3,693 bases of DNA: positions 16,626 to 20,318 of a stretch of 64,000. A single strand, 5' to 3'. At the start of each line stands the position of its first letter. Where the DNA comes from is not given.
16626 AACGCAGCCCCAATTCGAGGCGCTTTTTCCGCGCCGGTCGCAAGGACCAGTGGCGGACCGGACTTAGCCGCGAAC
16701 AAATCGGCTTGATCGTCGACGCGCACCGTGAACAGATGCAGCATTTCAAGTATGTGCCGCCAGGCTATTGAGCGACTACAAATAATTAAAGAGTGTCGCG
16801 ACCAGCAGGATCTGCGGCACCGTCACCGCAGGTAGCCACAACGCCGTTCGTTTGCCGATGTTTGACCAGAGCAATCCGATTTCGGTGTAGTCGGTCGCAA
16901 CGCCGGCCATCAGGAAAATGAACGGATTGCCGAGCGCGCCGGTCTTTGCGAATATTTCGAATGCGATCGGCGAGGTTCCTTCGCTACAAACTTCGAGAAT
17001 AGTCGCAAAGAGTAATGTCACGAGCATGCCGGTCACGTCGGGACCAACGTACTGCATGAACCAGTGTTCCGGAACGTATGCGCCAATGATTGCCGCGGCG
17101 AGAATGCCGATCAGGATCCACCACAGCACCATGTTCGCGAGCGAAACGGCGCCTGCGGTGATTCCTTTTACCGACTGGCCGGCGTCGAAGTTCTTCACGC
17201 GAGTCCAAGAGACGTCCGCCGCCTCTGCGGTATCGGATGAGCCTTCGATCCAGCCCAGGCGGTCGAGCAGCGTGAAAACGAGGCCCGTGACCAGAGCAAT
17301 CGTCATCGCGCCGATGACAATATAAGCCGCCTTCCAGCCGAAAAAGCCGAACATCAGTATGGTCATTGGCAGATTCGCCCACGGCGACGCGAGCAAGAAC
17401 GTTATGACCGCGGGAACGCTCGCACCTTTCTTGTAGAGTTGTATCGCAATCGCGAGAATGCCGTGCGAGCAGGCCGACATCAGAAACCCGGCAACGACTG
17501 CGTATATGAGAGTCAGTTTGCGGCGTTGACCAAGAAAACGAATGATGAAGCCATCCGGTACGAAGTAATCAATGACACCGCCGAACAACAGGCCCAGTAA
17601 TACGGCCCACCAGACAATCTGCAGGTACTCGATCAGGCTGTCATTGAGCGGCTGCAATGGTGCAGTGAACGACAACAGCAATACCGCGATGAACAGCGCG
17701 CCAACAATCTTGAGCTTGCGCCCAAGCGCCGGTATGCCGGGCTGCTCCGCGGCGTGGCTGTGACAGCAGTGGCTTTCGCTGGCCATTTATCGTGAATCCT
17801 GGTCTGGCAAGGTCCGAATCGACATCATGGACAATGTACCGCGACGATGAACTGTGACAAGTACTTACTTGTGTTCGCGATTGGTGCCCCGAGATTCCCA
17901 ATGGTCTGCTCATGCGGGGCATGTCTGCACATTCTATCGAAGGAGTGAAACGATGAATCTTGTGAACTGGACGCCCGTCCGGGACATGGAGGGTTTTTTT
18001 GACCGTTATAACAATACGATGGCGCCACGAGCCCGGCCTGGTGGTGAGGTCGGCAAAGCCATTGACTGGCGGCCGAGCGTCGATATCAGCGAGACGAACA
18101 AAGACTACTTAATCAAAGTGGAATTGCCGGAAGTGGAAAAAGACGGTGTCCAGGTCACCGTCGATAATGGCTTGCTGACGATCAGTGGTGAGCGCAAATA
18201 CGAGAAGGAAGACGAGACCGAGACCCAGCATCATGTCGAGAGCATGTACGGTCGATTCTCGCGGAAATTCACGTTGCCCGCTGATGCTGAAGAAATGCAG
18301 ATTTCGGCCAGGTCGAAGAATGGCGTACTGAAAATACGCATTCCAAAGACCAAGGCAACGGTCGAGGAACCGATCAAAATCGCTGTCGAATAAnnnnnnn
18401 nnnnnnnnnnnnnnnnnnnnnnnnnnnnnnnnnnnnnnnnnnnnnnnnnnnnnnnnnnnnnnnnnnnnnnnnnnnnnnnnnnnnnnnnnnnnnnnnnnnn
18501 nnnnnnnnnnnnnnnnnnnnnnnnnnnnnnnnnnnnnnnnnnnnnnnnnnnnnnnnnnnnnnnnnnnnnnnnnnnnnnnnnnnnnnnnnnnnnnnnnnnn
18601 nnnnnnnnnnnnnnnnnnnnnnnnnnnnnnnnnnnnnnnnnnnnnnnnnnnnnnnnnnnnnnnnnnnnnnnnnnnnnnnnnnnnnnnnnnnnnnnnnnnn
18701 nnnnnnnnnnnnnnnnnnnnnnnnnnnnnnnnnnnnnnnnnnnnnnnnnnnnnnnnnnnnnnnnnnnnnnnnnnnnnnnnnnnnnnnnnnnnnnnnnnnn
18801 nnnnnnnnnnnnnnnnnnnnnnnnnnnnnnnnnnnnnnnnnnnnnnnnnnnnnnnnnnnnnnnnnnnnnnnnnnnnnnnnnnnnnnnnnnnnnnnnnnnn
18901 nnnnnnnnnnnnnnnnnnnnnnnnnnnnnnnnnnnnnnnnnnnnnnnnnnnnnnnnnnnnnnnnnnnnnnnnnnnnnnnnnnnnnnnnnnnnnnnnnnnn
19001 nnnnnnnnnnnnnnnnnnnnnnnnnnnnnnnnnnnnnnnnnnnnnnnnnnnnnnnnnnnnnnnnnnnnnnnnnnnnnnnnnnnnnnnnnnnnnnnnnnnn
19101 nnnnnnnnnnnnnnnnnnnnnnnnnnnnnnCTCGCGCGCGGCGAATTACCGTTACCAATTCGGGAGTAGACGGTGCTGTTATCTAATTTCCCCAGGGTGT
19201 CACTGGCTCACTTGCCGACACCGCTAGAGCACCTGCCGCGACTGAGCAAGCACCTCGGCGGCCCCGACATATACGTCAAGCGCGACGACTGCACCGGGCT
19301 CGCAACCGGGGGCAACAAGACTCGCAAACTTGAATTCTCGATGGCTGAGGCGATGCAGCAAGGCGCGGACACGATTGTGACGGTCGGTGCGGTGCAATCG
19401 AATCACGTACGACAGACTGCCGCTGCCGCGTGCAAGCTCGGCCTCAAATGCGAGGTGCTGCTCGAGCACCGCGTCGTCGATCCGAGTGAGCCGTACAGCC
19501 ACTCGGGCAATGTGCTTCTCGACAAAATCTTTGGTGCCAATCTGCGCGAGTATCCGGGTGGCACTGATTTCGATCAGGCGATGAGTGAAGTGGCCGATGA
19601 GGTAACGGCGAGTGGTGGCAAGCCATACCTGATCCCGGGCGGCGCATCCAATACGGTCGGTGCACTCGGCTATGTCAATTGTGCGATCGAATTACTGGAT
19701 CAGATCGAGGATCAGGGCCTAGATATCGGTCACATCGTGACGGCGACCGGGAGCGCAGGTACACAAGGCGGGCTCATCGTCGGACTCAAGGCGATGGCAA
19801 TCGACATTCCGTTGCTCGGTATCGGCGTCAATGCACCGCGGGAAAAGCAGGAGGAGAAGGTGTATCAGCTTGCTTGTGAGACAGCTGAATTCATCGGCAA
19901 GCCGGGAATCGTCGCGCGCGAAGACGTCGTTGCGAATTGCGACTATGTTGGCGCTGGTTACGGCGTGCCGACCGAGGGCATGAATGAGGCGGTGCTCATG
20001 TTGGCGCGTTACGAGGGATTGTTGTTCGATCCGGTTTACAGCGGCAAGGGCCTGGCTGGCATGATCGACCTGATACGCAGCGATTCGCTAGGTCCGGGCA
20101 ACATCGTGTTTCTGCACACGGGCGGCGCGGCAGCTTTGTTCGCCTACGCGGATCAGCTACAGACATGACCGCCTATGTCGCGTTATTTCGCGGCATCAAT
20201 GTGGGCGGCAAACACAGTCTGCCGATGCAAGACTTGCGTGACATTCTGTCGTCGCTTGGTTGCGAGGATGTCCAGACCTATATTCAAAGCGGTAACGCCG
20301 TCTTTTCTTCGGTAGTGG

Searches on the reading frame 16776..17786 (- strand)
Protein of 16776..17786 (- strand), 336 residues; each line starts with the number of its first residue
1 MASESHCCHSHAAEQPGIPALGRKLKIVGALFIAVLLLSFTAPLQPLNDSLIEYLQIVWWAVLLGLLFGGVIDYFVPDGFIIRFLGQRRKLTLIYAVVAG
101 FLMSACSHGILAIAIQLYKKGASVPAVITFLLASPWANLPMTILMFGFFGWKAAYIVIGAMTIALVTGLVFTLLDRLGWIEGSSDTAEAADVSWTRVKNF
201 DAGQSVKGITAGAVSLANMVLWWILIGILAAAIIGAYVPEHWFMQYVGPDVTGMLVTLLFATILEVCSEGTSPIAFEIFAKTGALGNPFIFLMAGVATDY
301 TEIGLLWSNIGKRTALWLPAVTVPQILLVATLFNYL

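Call 11: search_protein_families(library=pfam, proteins=[window:16776-17786:-], max_evalue=0.01)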
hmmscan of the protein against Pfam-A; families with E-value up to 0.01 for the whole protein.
window:16776-17786:- (336 aa): 1 family
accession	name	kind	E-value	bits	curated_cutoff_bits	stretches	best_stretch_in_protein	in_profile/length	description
PF03773.19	ArsP_1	-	3.1e-37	128.8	32.3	1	52-335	9-294/294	Predicted permease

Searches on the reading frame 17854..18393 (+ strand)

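Call 11: search_protein_families(library=pfam, proteins=[window:17854-18393:+], max_evalue=0.01)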
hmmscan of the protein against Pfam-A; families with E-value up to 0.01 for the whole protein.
window:17854-18393:+ (179 aa): 2 families
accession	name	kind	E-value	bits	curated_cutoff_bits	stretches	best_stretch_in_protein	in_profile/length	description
PF00011.27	HSP20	-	1e-23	83.8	20.8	1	77-178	1-101/102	Hsp20/alpha crystallin family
PF17886.7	ArsA_HSP20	-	3.4e-07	30.2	22.5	1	82-162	1-62/63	HSP20-like domain found in ArsA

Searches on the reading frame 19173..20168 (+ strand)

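Call 11: search_protein_families(library=pfam, proteins=[window:19173-20168:+], max_evalue=0.01)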
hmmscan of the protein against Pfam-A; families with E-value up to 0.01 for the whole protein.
window:19173-20168:+ (331 aa): 1 family
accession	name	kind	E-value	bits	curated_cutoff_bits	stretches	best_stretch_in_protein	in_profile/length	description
PF00291.31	PALP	-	2.7e-53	181.7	35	1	9-317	1-295/295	Pyridoxal-phosphate dependent enzyme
